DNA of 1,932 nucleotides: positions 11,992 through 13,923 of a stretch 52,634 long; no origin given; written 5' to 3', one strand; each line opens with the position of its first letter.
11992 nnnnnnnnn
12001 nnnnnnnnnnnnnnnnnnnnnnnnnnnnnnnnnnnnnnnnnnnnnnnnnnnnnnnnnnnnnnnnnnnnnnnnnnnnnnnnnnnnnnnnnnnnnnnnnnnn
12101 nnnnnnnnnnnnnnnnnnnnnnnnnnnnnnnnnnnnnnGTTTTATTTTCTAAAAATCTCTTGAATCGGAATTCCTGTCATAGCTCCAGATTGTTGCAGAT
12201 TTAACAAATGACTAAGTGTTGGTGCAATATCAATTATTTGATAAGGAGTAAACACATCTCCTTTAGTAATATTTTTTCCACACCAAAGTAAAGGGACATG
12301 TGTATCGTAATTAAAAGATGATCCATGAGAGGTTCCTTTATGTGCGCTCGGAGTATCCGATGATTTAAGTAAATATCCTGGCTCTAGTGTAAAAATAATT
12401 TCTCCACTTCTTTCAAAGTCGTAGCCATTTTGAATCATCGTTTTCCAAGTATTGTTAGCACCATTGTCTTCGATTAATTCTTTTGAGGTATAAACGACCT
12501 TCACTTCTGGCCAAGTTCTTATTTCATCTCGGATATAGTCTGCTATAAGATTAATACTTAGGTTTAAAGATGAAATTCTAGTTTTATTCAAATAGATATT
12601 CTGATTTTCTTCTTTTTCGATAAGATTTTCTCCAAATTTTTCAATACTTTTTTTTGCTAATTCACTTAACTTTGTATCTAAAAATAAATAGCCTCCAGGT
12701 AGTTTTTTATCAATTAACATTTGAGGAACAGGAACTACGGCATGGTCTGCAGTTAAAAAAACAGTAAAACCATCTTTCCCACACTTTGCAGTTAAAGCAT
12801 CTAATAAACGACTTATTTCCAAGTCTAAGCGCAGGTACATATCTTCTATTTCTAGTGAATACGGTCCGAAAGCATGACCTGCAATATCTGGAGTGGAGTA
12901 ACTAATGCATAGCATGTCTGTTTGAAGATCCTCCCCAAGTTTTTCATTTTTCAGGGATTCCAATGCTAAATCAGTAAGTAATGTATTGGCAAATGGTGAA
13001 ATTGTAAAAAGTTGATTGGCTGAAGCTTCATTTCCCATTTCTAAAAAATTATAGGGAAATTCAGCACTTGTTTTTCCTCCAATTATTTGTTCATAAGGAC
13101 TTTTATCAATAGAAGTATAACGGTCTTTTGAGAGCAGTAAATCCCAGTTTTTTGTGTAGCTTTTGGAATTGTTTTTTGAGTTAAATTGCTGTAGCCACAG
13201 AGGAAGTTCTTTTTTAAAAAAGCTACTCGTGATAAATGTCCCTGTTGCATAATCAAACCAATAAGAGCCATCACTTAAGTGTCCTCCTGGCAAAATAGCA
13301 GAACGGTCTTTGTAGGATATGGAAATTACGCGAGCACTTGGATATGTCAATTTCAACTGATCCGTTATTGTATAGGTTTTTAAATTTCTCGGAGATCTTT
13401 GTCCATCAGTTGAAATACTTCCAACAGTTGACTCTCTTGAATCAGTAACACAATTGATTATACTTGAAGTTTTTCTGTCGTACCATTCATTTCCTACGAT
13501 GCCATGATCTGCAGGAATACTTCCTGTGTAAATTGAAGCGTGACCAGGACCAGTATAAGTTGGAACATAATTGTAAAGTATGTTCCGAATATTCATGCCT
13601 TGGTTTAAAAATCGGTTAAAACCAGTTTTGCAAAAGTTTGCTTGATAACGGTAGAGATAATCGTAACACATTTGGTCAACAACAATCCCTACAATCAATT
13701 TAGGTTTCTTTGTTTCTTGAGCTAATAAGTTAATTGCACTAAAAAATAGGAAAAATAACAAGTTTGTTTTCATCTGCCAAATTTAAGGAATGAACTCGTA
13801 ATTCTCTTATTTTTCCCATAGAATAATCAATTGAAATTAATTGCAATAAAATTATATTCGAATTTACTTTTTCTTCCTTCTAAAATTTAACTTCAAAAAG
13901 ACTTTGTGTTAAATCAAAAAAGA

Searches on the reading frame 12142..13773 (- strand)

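Call 4: search_protein_families(library=pfam, proteins=[window:12142-13773:-], max_evalue=0.01)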
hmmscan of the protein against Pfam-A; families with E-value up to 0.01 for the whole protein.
window:12142-13773:- (543 aa): 1 family
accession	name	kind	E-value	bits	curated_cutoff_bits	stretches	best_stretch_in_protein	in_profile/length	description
PF01663.27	Phosphodiest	-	1.1e-40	140.8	23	1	28-485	2-341/342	Type I phosphodiesterase / nucleotide pyrophosphatase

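Call 5: search_protein_families(library=ncbifam, proteins=[window:12142-13773:-], max_evalue=0.01)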
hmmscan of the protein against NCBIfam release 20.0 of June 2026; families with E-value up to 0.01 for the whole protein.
window:12142-13773:- (543 aa): 6 families
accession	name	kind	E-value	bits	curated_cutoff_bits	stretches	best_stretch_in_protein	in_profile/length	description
NF042991.1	alk_phos_PafA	equivalog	8.9e-181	602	650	1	18-541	31-553/554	alkaline phosphatase PafA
NF051873.1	AlkPhosPhoY32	equivalog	1.5e-50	172.2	1000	1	18-527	14-528/539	alkaline phosphatase PhoY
TIGR02335.1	hydr_PhnA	equivalog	5.4e-08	32.3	407.55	1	27-129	15-114/408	phosphonoacetate hydrolase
TIGR01307.1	pgm_bpd_ind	equivalog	8.7e-05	21.2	330.65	1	284-345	384-439/504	2,3-bisphosphoglycerate-independent phosphoglycerate mutase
NF010322.0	PRK13759.1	equivalog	0.00048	18.7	481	1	19-96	2-77/486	arylsulfatase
NF045661.1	HdlasePehA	equivalog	0.0021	16.7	900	1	27-95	5-72/506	phosphoric/sulfuric ester hydrolase PehA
